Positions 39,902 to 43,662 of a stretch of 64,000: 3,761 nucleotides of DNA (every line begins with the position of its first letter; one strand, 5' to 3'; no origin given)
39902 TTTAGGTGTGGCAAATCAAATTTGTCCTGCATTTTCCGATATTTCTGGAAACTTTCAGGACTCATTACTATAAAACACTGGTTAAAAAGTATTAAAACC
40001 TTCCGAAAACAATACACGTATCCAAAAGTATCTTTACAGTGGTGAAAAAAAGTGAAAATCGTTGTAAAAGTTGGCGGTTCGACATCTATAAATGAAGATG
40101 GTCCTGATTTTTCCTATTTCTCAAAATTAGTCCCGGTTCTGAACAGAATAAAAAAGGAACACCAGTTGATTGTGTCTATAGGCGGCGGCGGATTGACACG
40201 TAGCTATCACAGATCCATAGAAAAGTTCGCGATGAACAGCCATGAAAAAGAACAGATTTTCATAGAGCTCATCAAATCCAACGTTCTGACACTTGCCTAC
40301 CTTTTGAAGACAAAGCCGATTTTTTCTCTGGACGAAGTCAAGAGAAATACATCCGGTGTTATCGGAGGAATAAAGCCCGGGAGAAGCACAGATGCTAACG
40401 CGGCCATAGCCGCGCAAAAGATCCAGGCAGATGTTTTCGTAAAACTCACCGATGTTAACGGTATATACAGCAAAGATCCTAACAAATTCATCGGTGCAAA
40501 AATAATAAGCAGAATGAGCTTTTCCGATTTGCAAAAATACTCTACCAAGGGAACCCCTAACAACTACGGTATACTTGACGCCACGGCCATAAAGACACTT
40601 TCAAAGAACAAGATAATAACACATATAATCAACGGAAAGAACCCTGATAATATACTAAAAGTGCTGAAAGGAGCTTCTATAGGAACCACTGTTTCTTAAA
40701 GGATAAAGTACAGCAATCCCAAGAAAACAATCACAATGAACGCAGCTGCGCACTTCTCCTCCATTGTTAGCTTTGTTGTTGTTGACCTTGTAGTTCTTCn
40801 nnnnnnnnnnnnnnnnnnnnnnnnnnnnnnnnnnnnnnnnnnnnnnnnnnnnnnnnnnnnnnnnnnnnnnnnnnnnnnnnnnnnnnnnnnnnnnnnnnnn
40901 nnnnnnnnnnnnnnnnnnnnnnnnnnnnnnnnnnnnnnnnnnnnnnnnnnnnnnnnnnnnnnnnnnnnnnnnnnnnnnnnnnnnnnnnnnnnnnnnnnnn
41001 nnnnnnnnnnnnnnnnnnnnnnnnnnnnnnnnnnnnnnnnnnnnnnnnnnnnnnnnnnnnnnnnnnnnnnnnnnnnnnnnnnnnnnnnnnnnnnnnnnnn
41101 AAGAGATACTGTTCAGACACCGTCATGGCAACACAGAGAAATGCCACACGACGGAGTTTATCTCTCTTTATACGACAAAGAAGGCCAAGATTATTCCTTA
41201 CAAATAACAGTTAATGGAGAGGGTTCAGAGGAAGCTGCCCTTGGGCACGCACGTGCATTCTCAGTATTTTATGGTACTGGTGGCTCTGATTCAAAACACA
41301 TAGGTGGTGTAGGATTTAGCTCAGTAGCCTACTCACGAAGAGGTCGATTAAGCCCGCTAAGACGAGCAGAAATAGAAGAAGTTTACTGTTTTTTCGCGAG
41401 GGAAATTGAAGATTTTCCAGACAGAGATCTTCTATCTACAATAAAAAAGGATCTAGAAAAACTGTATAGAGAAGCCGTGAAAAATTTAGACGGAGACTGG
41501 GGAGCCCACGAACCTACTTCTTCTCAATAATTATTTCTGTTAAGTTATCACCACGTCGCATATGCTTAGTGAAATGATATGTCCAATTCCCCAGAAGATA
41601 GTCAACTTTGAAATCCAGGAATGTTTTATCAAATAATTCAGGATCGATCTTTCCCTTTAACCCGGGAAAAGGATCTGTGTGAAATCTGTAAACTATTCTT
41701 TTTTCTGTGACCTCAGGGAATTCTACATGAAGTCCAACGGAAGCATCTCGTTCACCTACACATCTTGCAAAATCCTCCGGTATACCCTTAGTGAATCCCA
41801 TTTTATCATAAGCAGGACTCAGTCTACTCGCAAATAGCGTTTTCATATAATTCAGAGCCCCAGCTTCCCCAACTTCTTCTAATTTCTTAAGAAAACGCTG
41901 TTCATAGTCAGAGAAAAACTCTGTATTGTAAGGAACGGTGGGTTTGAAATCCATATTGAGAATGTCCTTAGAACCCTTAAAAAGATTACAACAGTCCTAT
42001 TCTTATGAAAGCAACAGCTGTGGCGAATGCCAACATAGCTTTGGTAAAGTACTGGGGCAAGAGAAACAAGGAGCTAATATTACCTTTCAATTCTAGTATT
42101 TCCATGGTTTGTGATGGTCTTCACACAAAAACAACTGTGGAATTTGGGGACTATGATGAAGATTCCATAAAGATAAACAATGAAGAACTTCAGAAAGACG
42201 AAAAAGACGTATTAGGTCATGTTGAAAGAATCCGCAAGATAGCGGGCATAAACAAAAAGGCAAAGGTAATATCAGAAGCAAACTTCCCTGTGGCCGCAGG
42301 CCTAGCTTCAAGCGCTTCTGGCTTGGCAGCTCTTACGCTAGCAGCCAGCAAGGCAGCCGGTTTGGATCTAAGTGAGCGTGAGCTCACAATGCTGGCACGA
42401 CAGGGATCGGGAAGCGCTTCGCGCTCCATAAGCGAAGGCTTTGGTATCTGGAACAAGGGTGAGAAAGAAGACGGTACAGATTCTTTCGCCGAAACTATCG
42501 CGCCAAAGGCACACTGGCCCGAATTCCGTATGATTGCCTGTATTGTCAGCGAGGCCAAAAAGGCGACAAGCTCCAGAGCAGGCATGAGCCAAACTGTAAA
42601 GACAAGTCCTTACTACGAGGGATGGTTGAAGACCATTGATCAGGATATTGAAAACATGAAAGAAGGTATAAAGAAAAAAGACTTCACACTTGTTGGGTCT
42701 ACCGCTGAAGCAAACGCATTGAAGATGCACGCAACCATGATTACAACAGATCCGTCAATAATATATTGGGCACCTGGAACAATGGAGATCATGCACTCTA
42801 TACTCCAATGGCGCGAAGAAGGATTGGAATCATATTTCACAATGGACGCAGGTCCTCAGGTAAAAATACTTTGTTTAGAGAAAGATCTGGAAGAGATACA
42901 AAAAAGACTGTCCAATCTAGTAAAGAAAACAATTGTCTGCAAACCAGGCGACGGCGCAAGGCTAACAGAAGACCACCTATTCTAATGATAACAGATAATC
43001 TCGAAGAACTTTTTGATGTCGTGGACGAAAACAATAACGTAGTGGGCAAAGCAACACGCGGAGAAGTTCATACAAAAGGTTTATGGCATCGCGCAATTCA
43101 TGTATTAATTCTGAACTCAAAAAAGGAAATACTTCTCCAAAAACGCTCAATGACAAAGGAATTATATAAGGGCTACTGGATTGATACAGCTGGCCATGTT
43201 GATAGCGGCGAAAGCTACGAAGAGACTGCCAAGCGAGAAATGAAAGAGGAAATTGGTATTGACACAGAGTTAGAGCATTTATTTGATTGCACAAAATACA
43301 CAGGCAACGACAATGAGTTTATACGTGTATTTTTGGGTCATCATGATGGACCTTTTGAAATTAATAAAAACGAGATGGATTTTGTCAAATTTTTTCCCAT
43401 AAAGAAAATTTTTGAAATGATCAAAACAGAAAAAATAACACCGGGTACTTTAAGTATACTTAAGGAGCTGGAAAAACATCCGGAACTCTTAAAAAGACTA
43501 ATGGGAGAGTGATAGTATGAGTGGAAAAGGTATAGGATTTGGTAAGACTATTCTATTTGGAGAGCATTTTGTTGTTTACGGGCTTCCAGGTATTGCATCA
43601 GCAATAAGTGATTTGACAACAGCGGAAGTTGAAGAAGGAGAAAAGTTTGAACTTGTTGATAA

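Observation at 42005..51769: Compact lower-mevalonate cluster interleaved with three Nudix hydrolases, two methyltransferases, a FAD-linked oxidase, a GNAT-like and a V4R-like protein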

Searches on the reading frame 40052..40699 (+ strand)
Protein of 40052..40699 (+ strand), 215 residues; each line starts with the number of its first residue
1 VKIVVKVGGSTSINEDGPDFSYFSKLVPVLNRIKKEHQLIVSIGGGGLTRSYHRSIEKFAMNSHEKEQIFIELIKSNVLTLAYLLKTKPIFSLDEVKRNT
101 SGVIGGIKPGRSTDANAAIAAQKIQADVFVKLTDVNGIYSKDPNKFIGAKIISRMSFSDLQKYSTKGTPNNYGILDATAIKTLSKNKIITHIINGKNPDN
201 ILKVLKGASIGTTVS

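Call 5: search_protein_families(library=pfam, proteins=[window:40052-40699:+], max_evalue=0.01)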
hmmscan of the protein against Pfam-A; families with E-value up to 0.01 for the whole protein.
window:40052-40699:+ (215 aa): 1 family
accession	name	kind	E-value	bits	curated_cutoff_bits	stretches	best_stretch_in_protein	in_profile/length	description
PF00696.33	AA_kinase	-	7e-23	82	24.9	2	109-194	145-234/234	Amino acid kinase family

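Call 8: search_protein_families(library=ncbifam, proteins=[window:40052-40699:+], max_evalue=0.001)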
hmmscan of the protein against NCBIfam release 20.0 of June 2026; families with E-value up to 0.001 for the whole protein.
window:40052-40699:+ (215 aa): 27 families (the best 25 are shown)
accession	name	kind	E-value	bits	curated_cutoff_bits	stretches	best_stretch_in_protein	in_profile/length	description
TIGR02076.1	pyrH_arch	equivalog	5.1e-39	134.2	158.05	1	3-214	1-221/222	UMP kinase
TIGR02075.1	pyrH_bact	equivalog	4.8e-17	62.3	243.9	1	109-214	133-232/233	UMP kinase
TIGR01027.1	proB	equivalog_domain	5.5e-12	45.5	186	1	113-213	145-250/363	glutamate 5-kinase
NF040647.1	IPPK_Arch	equivalog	7.3e-11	41.8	120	1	118-213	159-258/259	isopentenyl phosphate kinase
TIGR00657.1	asp_kinases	subfamily_domain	1e-08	34.7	208.7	1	113-199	194-276/442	aspartate kinase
NF004938.0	PRK06291.1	equivalog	2.9e-08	32.8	528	1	110-200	209-296/468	aspartate kinase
NF006540.0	PRK09034.1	equivalog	3.6e-08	32.5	434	1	113-200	199-282/454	aspartate kinase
TIGR00656.1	asp_kin_monofn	equivalog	1.1e-07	31.2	402.25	1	113-188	160-231/407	aspartate kinase, monofunctional class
NF006959.0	PRK09436.1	equivalog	1.7e-07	29.7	726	1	113-200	207-290/819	bifunctional aspartate kinase/homoserine dehydrogenase I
TIGR01092.1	P5CS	equivalog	6.1e-07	28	796.75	1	111-213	167-272/715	delta l-pyrroline-5-carboxylate synthetase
NF005159.0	PRK06635.2-3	equivalog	8.8e-07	28.2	379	1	98-184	146-227/406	aspartate kinase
NF005158.0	PRK06635.2-2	equivalog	3.3e-06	26.3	717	1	64-192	109-231/401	aspartate kinase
NF006515.0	PRK08961.1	equivalog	4.3e-06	25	802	1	113-200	215-298/861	bifunctional aspartate kinase/diaminopimelate decarboxylase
NF006570.0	PRK09084.1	equivalog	7.1e-06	25.4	455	1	113-199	202-284/452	lysine-sensitive aspartokinase 3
NF005160.0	PRK06635.2-4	equivalog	3.8e-05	22.7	657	1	96-168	135-206/392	aspartate kinase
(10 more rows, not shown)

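Call 59: search_solved_structures(query=window:40052-40699:+, max_evalue=0.00001)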
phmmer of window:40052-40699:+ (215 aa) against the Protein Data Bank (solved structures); distinct sequences matched with E-value up to 0.00001: 16.
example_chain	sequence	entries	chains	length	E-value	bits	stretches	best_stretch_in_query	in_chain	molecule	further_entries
2bri_A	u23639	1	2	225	4.4e-28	101.5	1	1-214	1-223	URIDYLATE KINASE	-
2bmu_A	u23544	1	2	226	4.5e-28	101.5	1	1-214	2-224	URIDYLATE KINASE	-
2brx_A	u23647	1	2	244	6e-28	101.1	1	1-214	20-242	URIDYLATE KINASE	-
2ji5_A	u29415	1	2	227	6.3e-28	101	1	1-214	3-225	URIDYLATE KINASE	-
2ij9_A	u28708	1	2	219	2.9e-25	92.3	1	1-214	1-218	Uridylate kinase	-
2j4j_A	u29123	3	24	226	5.8e-15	58.7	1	96-213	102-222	URIDYLATE KINASE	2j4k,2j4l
4a7w_A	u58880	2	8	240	4e-09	39.6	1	107-207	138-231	URIDYLATE KINASE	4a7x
3ek5_A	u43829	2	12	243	1.3e-07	34.6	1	105-214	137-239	Uridylate kinase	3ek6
1z9d_A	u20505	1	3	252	2.7e-07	33.6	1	106-215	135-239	uridylate kinase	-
3lkk_A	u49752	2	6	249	2.5e-06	30.5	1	117-214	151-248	Gamma-glutamyl kinase related protein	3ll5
4f6t_B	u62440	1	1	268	3.9e-06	29.9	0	105-214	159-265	Molybdenum storage protein subunit beta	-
6gu5_B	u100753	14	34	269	3.9e-06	29.9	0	105-214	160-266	Molybdenum storage protein subunit beta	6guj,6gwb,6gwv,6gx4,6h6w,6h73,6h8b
2ogx_B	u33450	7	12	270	4e-06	29.9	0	105-214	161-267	Molybdenum storage protein subunit beta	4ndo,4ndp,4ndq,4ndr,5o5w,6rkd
6h74_B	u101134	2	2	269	4.1e-06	29.8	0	105-214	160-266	Molybdenum storage protein subunit beta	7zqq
2a1f_A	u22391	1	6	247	4.3e-06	29.7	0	105-214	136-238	Uridylate kinase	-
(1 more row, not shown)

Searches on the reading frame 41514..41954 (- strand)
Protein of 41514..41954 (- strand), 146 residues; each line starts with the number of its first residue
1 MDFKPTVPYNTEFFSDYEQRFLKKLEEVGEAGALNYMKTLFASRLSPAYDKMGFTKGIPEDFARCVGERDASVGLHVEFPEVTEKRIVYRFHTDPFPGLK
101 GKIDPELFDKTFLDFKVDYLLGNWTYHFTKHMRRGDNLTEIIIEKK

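Call 5: search_protein_families(library=pfam, proteins=[window:41514-41954:-], max_evalue=0.01)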
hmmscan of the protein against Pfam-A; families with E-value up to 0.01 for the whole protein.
window:41514-41954:- (146 aa): 0 families

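Call 8: search_protein_families(library=ncbifam, proteins=[window:41514-41954:-], max_evalue=0.001)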
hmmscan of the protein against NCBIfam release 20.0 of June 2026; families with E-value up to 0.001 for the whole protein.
window:41514-41954:- (146 aa): 0 families

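Call 32: search_protein_families(library=pfam, proteins=[window:41514-41954:-], max_evalue=5)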
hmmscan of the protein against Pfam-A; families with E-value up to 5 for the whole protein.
window:41514-41954:- (146 aa): 0 families

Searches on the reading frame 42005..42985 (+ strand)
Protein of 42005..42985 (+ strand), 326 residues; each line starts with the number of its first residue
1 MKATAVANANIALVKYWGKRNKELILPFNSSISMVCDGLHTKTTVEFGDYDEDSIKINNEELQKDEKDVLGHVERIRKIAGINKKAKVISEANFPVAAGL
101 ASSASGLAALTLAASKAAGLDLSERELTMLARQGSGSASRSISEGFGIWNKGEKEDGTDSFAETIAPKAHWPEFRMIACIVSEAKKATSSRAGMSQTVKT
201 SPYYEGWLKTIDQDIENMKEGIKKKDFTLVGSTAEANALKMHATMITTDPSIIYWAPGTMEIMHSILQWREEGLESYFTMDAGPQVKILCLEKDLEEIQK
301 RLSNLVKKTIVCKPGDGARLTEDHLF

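Call 4: search_protein_families(library=pfam, proteins=[window:42005-42985:+], max_evalue=0.01)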
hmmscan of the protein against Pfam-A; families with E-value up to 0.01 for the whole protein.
window:42005-42985:+ (326 aa): 3 families
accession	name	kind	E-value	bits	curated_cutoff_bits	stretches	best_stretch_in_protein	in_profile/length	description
PF22700.2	MVD-like_N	-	2.7e-55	186.8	27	1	7-162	1-157/157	Diphosphomevalonate decarboxylase-like N-terminal domain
PF18376.6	MDD_C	-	8e-22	78.4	23.2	1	177-308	2-136/186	Mevalonate 5-diphosphate decarboxylase C-terminal domain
PF00288.32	GHMP_kinases_N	-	5e-09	36.7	22.3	1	73-139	7-71/87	GHMP kinases N terminal domain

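Call 7: search_protein_families(library=ncbifam, proteins=[window:42005-42985:+], max_evalue=0.001)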
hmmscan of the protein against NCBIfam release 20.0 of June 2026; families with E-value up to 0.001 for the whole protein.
window:42005-42985:+ (326 aa): 10 families
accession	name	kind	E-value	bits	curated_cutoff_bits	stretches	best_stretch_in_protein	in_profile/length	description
TIGR01240.1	mevDPdecarb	equivalog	7.4e-92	307.6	171.35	1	4-305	2-303/305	diphosphomevalonate decarboxylase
NF040704.1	IPP_alt_MvaD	equivalog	3.5e-58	197.2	475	1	2-323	1-318/323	phosphomevalonate decarboxylase MvaD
NF040847.1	mev_decarb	equivalog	1.6e-14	53.9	560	1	11-301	44-328/350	bisphosphomevalonate decarboxylase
NF040848.1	mev_kinase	equivalog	5.8e-09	35.4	440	1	51-311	56-310/323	mevalonate-3-kinase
TIGR01920.1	Shik_kin_archae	equivalog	3e-08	33.3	126.85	1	38-135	22-119/266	shikimate kinase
TIGR00549.1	mevalon_kin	equivalog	1.1e-06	28.4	163.05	1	40-134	28-129/276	mevalonate kinase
NF003036.0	PRK03926.1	equivalog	6.7e-06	25.4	403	1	39-132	29-122/302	mevalonate kinase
NF011205.0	PRK14611.1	equivalog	8e-06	25.5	364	1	56-139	51-134/275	4-(cytidine 5'-diphospho)-2-C-methyl-D-erythritol kinase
NF003006.0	PRK03817.1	equivalog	0.00011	21.3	443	1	24-133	23-135/352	galactokinase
NF002288.1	PRK01212.1-4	equivalog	0.00036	19.7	194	0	55-139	41-130/303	homoserine kinase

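Call 19: list_cluster_members(proteins=[P0001, window:42005-42985:+, window:53868-54497:+])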
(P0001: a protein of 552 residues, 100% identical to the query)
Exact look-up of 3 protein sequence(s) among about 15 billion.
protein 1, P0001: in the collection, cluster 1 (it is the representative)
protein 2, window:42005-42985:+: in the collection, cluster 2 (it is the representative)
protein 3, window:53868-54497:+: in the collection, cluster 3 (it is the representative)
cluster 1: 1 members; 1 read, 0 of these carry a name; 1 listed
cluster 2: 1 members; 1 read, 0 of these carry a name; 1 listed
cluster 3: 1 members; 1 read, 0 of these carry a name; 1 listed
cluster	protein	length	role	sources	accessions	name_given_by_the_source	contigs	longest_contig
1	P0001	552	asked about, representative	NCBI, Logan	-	-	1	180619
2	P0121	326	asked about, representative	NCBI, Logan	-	-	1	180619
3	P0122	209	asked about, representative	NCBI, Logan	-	-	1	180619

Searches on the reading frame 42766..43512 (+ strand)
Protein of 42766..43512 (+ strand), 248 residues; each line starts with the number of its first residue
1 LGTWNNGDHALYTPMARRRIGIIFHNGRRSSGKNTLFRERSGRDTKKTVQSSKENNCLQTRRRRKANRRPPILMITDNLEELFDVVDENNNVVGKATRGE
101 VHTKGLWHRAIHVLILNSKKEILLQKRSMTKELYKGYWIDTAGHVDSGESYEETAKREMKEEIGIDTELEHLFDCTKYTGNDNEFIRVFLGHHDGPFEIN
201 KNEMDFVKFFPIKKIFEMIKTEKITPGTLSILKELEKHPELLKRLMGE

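Call 4: search_protein_families(library=pfam, proteins=[window:42766-43512:+], max_evalue=0.01)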
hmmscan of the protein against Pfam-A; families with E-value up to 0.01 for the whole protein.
window:42766-43512:+ (248 aa): 1 family
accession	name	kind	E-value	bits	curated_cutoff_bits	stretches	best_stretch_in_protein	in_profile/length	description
PF00293.34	NUDIX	-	8.1e-20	71.6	21.1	1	108-218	3-119/134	NUDIX domain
